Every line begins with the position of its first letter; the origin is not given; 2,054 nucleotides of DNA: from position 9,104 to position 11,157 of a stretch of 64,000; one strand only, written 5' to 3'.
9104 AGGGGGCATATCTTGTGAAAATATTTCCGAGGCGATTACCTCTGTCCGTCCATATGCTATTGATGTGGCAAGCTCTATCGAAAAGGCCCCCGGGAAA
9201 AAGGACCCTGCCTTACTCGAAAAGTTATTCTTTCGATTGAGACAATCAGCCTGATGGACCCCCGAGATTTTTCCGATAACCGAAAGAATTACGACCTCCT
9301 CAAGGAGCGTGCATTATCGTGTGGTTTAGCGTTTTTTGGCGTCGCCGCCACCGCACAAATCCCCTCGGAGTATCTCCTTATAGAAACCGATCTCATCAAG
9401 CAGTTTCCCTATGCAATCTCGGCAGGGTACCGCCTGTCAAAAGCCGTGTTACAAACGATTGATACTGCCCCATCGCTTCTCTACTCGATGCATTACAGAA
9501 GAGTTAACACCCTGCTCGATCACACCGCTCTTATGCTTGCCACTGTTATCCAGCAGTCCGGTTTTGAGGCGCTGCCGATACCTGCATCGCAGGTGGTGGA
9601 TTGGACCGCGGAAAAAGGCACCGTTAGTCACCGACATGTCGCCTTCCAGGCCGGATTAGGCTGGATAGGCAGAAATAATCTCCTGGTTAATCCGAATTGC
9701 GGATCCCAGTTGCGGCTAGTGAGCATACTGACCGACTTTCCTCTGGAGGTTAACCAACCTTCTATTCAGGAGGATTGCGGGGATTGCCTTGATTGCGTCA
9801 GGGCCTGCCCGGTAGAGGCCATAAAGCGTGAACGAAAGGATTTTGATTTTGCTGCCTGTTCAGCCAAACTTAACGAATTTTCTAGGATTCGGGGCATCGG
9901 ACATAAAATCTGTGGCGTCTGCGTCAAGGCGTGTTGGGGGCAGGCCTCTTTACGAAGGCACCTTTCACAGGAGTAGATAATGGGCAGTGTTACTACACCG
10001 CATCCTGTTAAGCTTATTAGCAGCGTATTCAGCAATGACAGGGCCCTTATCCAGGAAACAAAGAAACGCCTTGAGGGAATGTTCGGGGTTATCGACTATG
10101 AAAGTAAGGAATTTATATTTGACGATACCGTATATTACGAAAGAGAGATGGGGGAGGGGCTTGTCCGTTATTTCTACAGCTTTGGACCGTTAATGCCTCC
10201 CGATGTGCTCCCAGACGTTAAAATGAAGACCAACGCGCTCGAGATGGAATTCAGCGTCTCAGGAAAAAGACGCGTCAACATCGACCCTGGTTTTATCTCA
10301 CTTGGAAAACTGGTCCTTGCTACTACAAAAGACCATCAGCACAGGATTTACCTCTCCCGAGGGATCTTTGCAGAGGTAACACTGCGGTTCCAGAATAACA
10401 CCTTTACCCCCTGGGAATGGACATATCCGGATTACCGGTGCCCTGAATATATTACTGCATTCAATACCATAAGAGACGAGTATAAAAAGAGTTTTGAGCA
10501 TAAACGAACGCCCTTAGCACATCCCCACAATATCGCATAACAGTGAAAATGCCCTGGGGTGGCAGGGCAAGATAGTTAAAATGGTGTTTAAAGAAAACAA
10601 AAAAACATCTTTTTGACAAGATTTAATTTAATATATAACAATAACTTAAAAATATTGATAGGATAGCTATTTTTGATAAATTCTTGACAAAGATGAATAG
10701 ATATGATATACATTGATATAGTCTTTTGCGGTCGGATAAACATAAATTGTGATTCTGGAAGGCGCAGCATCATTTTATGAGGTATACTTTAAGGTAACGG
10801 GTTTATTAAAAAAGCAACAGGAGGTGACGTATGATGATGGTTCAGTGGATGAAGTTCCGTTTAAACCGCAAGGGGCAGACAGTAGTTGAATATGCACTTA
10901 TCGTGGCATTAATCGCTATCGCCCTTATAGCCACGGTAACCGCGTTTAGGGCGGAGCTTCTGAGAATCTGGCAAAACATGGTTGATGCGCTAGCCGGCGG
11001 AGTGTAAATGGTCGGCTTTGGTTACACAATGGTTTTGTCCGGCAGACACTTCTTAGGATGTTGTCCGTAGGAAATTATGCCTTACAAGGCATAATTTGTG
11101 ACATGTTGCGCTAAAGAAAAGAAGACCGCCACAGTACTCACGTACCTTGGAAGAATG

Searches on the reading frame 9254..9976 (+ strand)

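Call 7: search_protein_families(library=pfam, proteins=[window:9254-9976:+], max_evalue=0.01)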
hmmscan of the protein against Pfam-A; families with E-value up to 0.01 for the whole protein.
window:9254-9976:+ (240 aa): 4 families
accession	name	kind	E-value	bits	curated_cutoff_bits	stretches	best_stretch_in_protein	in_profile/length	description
PF13484.11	Fer4_16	-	0.00024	22.2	30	1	175-227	2-63/66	4Fe-4S double cluster binding domain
PF00037.32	Fer4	-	0.001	19.2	21.1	1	172-191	5-24/24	4Fe-4S binding domain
PF12837.12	Fer4_6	-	0.0055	17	25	1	173-190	7-24/24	4Fe-4S binding domain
PF13237.11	Fer4_10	-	0.0093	16.3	25.5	0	173-194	7-34/53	4Fe-4S dicluster domain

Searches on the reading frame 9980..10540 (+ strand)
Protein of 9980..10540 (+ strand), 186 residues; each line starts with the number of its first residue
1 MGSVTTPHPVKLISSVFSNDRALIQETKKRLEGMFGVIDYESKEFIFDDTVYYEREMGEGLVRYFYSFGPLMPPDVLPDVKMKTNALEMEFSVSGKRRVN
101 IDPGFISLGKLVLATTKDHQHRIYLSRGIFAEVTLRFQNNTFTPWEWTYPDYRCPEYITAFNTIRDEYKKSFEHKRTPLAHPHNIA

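Call 7: search_protein_families(library=pfam, proteins=[window:9980-10540:+], max_evalue=0.01)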
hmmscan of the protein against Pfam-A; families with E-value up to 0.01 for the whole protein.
window:9980-10540:+ (186 aa): 1 family
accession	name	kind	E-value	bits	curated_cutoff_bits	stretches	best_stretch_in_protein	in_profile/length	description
PF14385.11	DUF4416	-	3.3e-61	206.4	27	1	9-168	2-162/162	Domain of unknown function (DUF4416)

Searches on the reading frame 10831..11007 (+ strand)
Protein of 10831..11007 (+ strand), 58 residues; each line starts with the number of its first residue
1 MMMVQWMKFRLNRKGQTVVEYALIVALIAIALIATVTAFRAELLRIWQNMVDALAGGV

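Call 7: search_protein_families(library=pfam, proteins=[window:10831-11007:+], max_evalue=0.01)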
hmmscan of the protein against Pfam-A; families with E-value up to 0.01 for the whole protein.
window:10831-11007:+ (58 aa): 2 families
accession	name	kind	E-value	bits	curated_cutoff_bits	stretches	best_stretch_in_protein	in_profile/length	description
PF04964.19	Flp_Fap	-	1.4e-09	38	32.2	1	9-46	1-38/46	Flp/Fap pilin component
PF04021.17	Class_IIIsignal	-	0.0055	17.1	23.7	1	13-36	1-24/27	Class III signal peptide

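Call 31: search_protein_families(library=ncbifam, proteins=[window:10831-11007:+], max_evalue=0.01)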
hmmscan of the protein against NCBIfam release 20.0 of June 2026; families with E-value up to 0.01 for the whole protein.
window:10831-11007:+ (58 aa): 1 family
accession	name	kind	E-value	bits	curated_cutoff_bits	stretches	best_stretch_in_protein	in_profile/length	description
TIGR02327.1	int_mem_ywzB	hypoth_equivalog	0.0089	16.3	39.65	1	4-51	21-65/68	DUF1146 family protein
